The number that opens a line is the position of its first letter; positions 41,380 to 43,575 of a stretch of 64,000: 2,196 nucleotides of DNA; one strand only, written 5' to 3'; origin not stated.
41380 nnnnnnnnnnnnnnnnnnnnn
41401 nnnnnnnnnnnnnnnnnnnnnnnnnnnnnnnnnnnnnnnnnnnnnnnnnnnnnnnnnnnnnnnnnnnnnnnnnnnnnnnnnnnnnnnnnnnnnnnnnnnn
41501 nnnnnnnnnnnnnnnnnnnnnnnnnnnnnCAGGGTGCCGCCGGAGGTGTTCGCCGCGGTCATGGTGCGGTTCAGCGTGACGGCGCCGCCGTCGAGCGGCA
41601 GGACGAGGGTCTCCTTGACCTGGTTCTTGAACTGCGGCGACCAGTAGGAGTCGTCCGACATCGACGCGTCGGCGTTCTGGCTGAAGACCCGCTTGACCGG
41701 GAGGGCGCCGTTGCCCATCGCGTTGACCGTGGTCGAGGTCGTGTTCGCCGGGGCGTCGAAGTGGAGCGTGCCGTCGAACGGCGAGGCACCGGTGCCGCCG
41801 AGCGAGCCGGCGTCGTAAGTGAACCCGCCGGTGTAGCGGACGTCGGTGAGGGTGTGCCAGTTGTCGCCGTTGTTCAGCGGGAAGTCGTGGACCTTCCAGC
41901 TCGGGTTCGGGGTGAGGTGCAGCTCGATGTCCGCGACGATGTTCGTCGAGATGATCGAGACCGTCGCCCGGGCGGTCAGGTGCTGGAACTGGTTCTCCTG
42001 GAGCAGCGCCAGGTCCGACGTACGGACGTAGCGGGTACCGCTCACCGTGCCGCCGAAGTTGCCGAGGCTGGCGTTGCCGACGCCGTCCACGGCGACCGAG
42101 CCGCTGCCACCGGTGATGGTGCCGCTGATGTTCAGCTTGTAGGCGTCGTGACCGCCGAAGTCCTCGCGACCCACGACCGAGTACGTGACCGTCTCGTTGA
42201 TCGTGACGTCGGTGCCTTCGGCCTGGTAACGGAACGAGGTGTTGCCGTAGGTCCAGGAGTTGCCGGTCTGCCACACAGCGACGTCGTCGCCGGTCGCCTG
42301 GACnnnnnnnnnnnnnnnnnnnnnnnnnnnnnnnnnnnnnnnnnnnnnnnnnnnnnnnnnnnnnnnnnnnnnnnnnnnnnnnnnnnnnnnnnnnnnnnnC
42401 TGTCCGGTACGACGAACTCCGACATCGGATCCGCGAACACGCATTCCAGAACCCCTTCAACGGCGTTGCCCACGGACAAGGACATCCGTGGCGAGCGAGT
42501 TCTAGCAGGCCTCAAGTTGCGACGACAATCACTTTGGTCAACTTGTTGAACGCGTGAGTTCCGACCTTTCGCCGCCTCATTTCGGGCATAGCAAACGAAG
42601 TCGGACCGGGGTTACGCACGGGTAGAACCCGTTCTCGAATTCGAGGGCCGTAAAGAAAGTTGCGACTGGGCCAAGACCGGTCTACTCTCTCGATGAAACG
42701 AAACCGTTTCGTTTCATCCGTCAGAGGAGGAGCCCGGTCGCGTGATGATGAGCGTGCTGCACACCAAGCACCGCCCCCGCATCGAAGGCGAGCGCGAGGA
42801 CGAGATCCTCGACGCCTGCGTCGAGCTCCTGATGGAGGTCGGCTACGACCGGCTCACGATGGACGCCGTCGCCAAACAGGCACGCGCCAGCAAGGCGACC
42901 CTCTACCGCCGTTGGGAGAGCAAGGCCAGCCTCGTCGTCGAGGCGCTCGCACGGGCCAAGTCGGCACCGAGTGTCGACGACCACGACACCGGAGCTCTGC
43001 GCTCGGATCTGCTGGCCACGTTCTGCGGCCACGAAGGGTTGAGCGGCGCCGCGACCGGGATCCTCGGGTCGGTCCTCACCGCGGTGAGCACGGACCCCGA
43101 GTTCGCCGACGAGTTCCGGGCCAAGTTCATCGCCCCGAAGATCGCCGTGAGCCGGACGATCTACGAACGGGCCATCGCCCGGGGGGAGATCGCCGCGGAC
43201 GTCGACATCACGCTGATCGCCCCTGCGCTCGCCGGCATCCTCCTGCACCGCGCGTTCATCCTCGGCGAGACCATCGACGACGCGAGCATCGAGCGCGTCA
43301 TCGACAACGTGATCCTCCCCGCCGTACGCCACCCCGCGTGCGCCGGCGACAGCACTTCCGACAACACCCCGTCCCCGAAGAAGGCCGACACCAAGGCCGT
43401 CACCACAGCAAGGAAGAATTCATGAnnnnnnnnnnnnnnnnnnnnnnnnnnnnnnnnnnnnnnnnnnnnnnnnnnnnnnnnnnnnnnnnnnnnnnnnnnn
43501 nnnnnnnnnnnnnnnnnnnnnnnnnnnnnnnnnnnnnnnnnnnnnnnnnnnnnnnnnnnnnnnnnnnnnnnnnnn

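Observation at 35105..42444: Operon of two giant paralogous Ig-stalk proteins with different tips and no cell-wall anchor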

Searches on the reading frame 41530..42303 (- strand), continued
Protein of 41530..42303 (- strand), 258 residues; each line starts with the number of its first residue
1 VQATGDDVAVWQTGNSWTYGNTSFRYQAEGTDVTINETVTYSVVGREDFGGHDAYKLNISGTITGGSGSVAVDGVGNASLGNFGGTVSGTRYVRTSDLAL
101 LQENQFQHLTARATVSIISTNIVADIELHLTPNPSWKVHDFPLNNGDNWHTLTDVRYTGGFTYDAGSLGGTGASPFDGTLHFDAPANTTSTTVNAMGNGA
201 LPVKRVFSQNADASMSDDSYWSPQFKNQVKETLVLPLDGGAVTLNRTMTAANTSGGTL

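Call 63: search_protein_families(library=ncbifam, alignment_id=A2, max_evalue=0.001)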
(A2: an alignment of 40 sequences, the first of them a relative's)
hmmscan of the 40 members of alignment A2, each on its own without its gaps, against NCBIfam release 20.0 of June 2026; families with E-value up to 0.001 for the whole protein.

A. member 1, P0008 (1295 aa): 0 families

B. families by the number of members that match (of 40 scanned): 23 families
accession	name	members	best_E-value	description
TIGR02543.1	List_Bact_rpt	8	1.6e-34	TIGR02543 family repeat protein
NF047446.1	barrel_OmpL47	5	7.9e-32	OmpL47-type beta-barrel domain-containing protein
NF047441.1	Lepto_OmpL47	5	1.5e-19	multi-beta-barrel domain surface protein OmpL47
NF058578.1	CPR_pilus_PamR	4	5.6e-10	pilus system RbmA-like protein PamR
NF038112.1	myxo_dep_M36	3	4.7e-34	myxosortase-dependent M36 family metallopeptidase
TIGR00864.1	PCC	3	4.4e-09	polycystin cation channel protein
NF033707.1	T9SS_sortase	3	6.9e-06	type IX secretion system sortase PorU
NF041740.1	choice_anch_T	2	2.1e-09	choice-of-anchor T family protein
NF045908.1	AminopepLapALeg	1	6.1e-25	aminopeptidase LapA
NF045581.1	PG0541_fam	1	1.6e-14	PG0541 family transporter-associated protein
NF033932.1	LapB_rpt_80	1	5.6e-12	LapB repeat-containing protein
NF038128.1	choice_anch_J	1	5.5e-08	choice-of-anchor J domain-containing protein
NF041100.1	betagal_LacZ_Ttogales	1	9.7e-08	beta-galactosidase LacZ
NF052521.1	TafC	1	1.3e-07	TafC family fimbrial protein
NF007568.0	PRK10199.1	1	3.9e-07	aminopeptidase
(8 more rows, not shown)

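Call 67: search_protein_families(library=ncbifam, proteins=[window:41530-42303:-, P0022, P0028, P0025, P0033, P0047, P0055], max_evalue=1)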
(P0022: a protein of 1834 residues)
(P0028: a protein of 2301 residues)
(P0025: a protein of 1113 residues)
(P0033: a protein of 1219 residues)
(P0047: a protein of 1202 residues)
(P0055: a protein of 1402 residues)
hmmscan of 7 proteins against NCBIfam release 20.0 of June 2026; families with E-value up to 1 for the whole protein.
seq(258 aa): 0 families

P0022 (1834 aa): 3 families
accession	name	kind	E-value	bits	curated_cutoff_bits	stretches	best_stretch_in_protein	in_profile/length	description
NF000380.1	vanXY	equivalog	0.17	11.5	250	0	412-485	88-160/179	D,D-carboxypeptidase/D,D-dipeptidase VanXY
TIGR03724.2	arch_bud32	equivalog_domain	0.39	10.2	125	0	200-232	109-141/193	KEOPS complex kinase/ATPase Bud32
NF045517.1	halo_surf_dom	domain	0.46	10.7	40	0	297-352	4-65/88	BGTF surface domain-containing protein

P0028 (2301 aa): 6 families
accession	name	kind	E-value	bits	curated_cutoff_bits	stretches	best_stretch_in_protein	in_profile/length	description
NF005176.1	PRK06655.1-1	equivalog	5.2e-06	26.5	230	0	1397-1460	106-178/197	flagellar hook assembly protein FlgD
TIGR02543.1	List_Bact_rpt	repeat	3.1e-05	24.2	20.95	2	2206-2240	4-42/44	TIGR02543 family repeat protein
TIGR02976.1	phageshock_pspB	equivalog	0.02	15.2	51.7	1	2251-2294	2-49/75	envelope stress response membrane protein PspB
NF045517.1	halo_surf_dom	domain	0.033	14.3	40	2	2174-2204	44-74/88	BGTF surface domain-containing protein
NF047850.1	Lsa25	exception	0.039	13.8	260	0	1959-2009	25-75/207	surface adhesin Lsa25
NF007296.1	PRK09774.1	equivalog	0.19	10.8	385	0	1359-1412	188-242/313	ferric citrate uptake sigma factor regulator FecR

P0025 (1113 aa): 3 families
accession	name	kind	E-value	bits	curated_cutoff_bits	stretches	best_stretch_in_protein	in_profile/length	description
TIGR02543.1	List_Bact_rpt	repeat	3.5e-08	33.6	20.95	2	735-773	5-43/44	TIGR02543 family repeat protein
NF041740.1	choice_anch_T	equivalog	0.00059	19.1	70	2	901-964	123-185/259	choice-of-anchor T family protein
NF041425.1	OS_HP2_seleno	subfamily_domain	0.27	11.6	100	0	613-635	9-31/98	OS_HP2 family (seleno)protein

P0033 (1219 aa): 4 families
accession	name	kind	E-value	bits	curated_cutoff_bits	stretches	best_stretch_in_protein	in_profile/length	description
TIGR02543.1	List_Bact_rpt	repeat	1.2e-19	70.3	20.95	3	1006-1037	5-40/44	TIGR02543 family repeat protein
NF045534.1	small_EYxxD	equivalog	0.026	14.2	29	1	1161-1183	11-33/37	EYxxD motif small membrane protein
TIGR03506.1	FlgEFG_subfam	subfamily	0.12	12.1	70.25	1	1035-1137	193-284/351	flagellar hook-basal body complex protein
TIGR00810.1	secG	equivalog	0.6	10.2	30.85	0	1159-1184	4-28/73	preprotein translocase subunit SecG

P0047 (1202 aa): 8 families
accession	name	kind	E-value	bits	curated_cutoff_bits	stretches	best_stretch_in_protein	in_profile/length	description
NF038112.1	myxo_dep_M36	subfamily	1.2e-22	79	1500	2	660-954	1258-1570/1604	myxosortase-dependent M36 family metallopeptidase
NF058578.1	CPR_pilus_PamR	equivalog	5.6e-10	38.5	300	2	897-960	182-251/297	pilus system RbmA-like protein PamR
TIGR00864.1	PCC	subfamily_domain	1.1e-08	31.9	1861.4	2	634-937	1254-1549/2700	polycystin cation channel protein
NF033932.1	LapB_rpt_80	domain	0.013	15.7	45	1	660-693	1-35/83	LapB repeat-containing protein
NF045534.1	small_EYxxD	equivalog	0.03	14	29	1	994-1016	11-34/37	EYxxD motif small membrane protein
NF011777.0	PRK15240.1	equivalog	0.13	11.9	258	1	136-223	83-166/185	resistance to complement killing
NF012211.1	tand_rpt_95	domain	0.17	11.8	90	1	794-861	7-85/98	tandem-95 repeat protein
NF033675.1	NTTRR-F1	subfamily_domain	0.22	11.7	70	0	538-582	7-51/155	NTTRR-F1 domain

P0055 (1402 aa): 3 families
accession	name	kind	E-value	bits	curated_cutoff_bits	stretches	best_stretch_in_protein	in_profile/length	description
TIGR02543.1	List_Bact_rpt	repeat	6.8e-12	45.5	20.95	2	1028-1061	7-42/44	TIGR02543 family repeat protein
NF045517.1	halo_surf_dom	domain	0.00082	19.5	40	1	1064-1103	41-80/88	BGTF surface domain-containing protein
NF005754.0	PRK07578.1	equivalog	0.084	12.7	167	0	966-1005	32-71/200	short chain dehydrogenase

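Call 80: list_cluster_members(proteins=[P0008, P0009, P0014, P0029, P0025, P0033, P0043, P0065, P0074, P0055])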
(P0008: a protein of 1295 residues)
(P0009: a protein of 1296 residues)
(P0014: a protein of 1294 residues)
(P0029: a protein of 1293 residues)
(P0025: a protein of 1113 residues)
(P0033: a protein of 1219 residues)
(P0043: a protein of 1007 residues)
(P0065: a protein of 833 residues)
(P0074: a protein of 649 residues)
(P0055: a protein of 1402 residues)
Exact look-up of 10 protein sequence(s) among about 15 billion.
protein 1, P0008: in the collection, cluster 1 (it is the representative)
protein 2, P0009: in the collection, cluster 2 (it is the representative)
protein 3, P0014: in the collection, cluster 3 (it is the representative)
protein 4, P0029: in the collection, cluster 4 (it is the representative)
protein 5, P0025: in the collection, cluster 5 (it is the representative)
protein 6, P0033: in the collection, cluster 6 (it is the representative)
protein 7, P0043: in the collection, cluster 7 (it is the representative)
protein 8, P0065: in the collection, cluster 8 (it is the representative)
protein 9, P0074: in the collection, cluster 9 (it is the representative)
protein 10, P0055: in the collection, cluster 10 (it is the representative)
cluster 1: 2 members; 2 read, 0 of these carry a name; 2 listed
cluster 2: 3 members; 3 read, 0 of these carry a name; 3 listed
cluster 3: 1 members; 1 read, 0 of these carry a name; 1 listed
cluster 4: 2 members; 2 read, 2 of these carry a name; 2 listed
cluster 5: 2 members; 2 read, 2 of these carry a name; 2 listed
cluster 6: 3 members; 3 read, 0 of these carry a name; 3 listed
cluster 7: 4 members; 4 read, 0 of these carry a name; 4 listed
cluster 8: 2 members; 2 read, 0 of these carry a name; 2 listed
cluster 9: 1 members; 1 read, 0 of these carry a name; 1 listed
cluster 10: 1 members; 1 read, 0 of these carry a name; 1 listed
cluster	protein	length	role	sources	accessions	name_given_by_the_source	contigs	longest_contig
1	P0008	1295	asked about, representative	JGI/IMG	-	-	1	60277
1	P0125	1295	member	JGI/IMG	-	-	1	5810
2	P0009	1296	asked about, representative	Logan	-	-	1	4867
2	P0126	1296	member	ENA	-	-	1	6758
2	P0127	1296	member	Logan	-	-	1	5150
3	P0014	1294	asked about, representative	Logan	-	-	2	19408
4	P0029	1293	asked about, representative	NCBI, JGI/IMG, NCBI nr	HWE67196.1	MAG TPA: Ig-like domain-containing protein [Acidimicrobiales bacterium] | hypothetical protein | Ig-like domain-containing protein [Acidimicrobiales bacterium]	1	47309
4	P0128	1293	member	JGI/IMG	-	hypothetical protein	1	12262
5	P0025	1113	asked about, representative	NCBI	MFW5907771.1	MAG: InlB B-repeat-containing protein [Candidatus Natronoplasma sp.]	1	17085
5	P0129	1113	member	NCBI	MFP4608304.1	MAG: InlB B-repeat-containing protein [Candidatus Aenigmatarchaeota archaeon]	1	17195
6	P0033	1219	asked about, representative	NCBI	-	-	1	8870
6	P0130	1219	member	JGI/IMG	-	-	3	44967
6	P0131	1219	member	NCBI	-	-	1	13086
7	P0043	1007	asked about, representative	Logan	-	-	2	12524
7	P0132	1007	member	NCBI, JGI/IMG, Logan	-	-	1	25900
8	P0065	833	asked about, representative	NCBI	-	-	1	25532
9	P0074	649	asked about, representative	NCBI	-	-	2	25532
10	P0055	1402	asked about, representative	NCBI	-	-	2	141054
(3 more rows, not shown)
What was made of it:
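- At least one is archaeal (call 80).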

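Call 86: fold_search(model_id=the predicted structure, library=viral)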
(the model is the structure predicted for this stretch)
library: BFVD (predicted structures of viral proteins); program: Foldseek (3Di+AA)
matches with E <= 10: 191; with E <= 0.001: 0
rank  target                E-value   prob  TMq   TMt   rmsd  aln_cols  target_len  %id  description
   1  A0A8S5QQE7            8.0e-02  0.13  0.15  0.05  25.7       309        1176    8  Tail protein [Siphoviridae sp. ctE6L85]
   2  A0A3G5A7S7            1.1e-01  0.09  0.16  0.14  21.9       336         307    7  Proliferating cell nuclear antigen [Homavirus sp.]
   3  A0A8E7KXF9            1.2e-01  0.05  0.11  0.06  20.2       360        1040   10  (no name in the UniProt tables at hand)
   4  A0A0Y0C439            1.3e-01  0.06  0.13  0.09  27.1       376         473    5  DNA polymerase processivity factor [Macropodid alphaherpesvirus 1]
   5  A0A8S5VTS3            2.1e-01  0.03  0.09  0.09  22.3       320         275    7  Uncharacterized protein [Ackermannviridae sp.]
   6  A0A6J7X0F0            2.5e-01  0.54  0.30  0.35  11.2       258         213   14  Uncharacterized protein [uncultured Caudovirales phage]
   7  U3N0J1                2.5e-01  0.04  0.12  0.10  23.0       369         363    8  DNA polymerase processivity factor [anatid alphaherpesvirus 1]
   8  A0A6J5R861            3.0e-01  0.82  0.46  0.23   8.8       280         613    7  Autotransporter beta-domain containing protein [uncultured Caudovirales phage]
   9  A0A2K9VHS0            3.4e-01  0.06  0.14  0.11  35.4       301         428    8  Tail fiber protein [Pseudomonas phage Littlefix]
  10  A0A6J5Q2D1            3.6e-01  0.06  0.15  0.05  21.9       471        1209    8  Uncharacterized protein [uncultured Caudovirales phage]
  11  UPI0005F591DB         4.1e-01  0.04  0.14  0.12  18.6       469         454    5  (no name look-up for this kind of identifier)
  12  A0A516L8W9            4.1e-01  0.02  0.10  0.05  40.3       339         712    8  (no name in the UniProt tables at hand)
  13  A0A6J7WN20            4.8e-01  0.07  0.15  0.10  21.4       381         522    6  Uncharacterized protein [uncultured Caudovirales phage]
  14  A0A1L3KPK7            4.8e-01  0.01  0.07  0.03  33.8       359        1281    7  Envelopment polyprotein [Hubei diptera virus 5]
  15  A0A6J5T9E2            5.2e-01  0.06  0.16  0.17  21.9       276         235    5  Outer membrane protein beta-barrel [uncultured Caudovirales phage]
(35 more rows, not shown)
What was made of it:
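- Tried and rejected: Foldseek against viral structures gave nothing (call 86).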

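Call 88: search_protein_families(library=pfam, proteins=[L040:566-2212:+, L040:4750-5421:+], max_evalue=0.01)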
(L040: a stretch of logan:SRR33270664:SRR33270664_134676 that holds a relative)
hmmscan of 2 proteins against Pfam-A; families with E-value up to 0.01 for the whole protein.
L040:566-2212:+ (548 aa): 6 families
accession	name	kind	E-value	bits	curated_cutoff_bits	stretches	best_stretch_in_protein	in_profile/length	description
PF02369.22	Big_1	-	3.8e-09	37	34.9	2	272-318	17-67/93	Bacterial Ig-like domain (group 1)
PF13620.12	CarboxypepD_reg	-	1.8e-07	31.8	32.3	0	374-444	2-68/82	Carboxypeptidase regulatory-like domain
PF09134.16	Invasin_D3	-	5.4e-07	30.5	33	1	370-440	20-90/98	Invasin, domain 3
PF17957.7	Big_7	-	7.3e-06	27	24.1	1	49-128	3-68/70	Bacterial Ig domain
PF17789.7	MG4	-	0.00015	22.4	24.7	0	187-229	24-68/95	Macroglobulin domain MG4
PF01835.25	MG2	-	0.0005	20.8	32.8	0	403-445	53-92/96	MG2 domain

L040:4750-5421:+ (223 aa): 0 families

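Call 96: search_protein_families(library=pfam, proteins=[L026:1811-4813:+], max_evalue=0.001)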
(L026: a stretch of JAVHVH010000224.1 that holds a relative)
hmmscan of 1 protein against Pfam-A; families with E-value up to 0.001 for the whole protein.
L026:1811-4813:+ (1000 aa): 4 families
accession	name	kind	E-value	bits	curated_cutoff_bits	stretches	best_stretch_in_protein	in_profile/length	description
PF17963.7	Big_9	-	4e-76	252.4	23.6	5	444-530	1-88/89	Bacterial Ig domain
PF17892.7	Cadherin_5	-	1.5e-49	166.2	26.5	4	444-532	2-97/98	Cadherin-like domain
PF17803.7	Cadherin_4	-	2e-42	144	25.1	4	619-685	2-71/71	Bacterial cadherin-like domain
PF22352.2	K319L-like_PKD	-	6.1e-10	39.4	27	1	825-905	1-84/84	K319L-like, PKD domain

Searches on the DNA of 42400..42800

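Call 77: search_rna_families(source=window, start=42400, end=42800, threshold=evalue, max_evalue=1)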
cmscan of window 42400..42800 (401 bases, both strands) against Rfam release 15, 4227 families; matches with E-value up to 1: 0.
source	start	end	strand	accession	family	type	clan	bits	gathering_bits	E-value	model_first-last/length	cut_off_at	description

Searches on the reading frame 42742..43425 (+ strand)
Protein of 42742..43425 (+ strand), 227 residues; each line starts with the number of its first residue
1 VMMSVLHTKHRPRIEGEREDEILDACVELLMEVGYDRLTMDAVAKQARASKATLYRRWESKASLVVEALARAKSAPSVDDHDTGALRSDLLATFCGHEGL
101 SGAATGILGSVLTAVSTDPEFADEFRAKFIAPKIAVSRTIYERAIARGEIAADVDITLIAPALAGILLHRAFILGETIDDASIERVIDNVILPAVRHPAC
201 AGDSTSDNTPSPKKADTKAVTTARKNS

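Call 15: search_protein_families(library=pfam, proteins=[window:42742-43425:+], max_evalue=1)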
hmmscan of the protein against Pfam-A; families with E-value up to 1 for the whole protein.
window:42742-43425:+ (227 aa): 4 families
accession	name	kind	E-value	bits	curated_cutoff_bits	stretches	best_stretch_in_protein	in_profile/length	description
PF16859.10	TetR_C_11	-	1e-26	93.9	32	1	81-190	2-113/113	Tetracyclin repressor-like, C-terminal domain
PF00440.29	TetR_N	-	1.3e-14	54.1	24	1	22-67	1-46/47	Bacterial regulatory proteins, tetR family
PF13022.12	HTH_Tnp_1_2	-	0.013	16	27.9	1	27-65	16-53/122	Helix-turn-helix of insertion element transposase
PF16925.10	TetR_C_13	-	0.026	15.4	27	1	138-169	57-88/109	Tetracyclin repressor-like, C-terminal domain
